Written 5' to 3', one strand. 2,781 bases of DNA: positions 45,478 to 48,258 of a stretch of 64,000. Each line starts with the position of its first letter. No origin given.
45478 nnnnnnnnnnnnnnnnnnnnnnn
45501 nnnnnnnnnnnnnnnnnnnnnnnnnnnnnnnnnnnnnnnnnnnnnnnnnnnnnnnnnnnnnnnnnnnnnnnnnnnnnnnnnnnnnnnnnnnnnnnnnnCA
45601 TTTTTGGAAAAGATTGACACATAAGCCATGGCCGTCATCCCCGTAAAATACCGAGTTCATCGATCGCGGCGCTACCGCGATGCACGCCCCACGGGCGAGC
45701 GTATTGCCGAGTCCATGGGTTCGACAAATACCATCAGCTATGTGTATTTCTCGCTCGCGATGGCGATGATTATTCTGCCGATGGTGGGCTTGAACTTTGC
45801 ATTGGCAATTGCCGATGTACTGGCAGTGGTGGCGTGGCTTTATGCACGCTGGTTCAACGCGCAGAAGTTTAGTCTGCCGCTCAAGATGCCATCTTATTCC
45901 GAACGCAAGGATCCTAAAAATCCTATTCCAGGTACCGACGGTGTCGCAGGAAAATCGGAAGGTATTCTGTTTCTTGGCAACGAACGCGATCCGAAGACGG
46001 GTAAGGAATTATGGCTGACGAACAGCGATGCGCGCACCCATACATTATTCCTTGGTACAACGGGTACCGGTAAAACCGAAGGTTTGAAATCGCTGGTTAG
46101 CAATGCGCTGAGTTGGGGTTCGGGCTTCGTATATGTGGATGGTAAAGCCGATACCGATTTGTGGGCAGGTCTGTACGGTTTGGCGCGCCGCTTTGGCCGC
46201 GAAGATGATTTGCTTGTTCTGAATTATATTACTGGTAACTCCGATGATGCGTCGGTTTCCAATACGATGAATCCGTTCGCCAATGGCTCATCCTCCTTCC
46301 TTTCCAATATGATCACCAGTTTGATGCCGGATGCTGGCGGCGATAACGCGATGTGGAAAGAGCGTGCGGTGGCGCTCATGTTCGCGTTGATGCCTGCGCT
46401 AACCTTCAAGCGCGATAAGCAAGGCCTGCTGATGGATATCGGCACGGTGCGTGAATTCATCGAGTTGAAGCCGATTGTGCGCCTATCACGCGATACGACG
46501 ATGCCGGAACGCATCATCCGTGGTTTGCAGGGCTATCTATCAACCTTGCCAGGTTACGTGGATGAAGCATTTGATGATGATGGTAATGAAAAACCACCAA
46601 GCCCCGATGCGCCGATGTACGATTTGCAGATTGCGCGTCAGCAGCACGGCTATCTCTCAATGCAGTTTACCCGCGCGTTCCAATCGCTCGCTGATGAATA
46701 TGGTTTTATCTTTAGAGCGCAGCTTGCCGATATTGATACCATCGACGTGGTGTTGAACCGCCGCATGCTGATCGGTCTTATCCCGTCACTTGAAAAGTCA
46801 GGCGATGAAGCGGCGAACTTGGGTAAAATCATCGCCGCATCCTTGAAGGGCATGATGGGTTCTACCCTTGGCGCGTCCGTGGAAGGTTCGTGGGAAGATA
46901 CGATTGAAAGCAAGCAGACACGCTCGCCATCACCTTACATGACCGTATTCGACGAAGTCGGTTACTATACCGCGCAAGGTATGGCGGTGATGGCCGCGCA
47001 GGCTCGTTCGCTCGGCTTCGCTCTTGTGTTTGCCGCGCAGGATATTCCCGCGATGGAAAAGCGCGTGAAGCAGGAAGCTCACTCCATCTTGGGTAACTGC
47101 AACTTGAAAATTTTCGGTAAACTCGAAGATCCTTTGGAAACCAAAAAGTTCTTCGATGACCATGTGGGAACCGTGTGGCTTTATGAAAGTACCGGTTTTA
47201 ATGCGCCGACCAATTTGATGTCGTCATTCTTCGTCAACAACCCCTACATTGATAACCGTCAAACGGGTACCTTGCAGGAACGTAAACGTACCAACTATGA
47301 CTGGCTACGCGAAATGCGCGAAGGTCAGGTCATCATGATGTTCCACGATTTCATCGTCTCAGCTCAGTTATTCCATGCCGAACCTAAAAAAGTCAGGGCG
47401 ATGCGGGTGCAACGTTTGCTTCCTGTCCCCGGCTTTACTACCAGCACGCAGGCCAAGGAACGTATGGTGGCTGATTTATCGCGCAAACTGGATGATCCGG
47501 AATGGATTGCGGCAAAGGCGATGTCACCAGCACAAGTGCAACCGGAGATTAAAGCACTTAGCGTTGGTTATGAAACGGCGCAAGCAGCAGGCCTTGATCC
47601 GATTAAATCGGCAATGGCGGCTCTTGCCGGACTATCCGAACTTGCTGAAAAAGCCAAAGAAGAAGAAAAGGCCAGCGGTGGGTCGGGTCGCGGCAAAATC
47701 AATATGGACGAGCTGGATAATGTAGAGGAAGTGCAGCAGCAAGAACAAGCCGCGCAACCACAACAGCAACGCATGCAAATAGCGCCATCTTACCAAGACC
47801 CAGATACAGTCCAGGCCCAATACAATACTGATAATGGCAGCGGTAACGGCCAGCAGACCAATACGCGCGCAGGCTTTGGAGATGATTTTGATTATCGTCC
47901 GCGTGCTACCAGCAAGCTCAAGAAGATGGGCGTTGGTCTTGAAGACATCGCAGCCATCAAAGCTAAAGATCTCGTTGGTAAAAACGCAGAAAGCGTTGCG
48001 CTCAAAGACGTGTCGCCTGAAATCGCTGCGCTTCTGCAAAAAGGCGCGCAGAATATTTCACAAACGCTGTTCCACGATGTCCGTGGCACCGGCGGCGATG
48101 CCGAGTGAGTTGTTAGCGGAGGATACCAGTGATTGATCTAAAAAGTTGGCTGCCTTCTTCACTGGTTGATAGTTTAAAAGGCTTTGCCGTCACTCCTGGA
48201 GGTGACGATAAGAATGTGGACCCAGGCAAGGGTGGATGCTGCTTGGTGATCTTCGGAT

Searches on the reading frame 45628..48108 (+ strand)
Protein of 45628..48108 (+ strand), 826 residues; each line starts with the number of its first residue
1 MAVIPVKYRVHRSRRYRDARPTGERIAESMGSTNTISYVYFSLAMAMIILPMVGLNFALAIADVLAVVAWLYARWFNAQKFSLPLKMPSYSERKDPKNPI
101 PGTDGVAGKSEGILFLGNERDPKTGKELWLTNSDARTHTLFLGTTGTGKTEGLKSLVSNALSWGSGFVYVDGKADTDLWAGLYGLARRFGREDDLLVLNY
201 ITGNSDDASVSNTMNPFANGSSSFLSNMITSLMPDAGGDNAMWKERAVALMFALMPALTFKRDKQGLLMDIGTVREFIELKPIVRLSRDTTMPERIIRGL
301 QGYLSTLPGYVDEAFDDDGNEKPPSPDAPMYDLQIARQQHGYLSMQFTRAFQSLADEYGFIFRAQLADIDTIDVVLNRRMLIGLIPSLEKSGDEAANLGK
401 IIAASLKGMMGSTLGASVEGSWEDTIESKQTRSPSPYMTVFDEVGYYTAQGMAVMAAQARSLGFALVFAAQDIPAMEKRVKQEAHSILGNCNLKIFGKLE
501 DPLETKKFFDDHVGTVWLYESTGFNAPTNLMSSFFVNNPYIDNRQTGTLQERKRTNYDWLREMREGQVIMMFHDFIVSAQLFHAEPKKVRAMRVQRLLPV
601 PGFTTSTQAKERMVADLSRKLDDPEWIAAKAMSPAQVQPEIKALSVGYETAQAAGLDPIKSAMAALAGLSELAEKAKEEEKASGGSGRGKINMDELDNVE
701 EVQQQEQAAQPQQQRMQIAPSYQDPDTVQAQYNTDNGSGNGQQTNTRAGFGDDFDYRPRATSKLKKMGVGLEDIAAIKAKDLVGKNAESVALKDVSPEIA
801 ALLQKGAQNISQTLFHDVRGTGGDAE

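Call 22: search_protein_families(library=pfam, proteins=[window:45628-48108:+], max_evalue=0.01)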
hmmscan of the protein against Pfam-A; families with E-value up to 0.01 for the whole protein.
window:45628-48108:+ (826 aa): 4 families
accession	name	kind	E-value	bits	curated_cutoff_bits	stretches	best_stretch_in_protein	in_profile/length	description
PF10412.15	TrwB_AAD_bind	-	1e-08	35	20.5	1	133-281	12-148/387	Type IV secretion-system coupling protein DNA-binding domain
PF12696.13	TraG-D_C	-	9e-08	32.5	22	1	439-516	4-82/126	TraM recognition site of TraD and TraG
PF12846.13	AAA_10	-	0.0014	18.2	27.5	1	137-180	22-65/362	AAA-like domain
PF01580.24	FtsK_SpoIIIE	-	0.0039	17.1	24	0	137-161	40-64/221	FtsK/SpoIIIE family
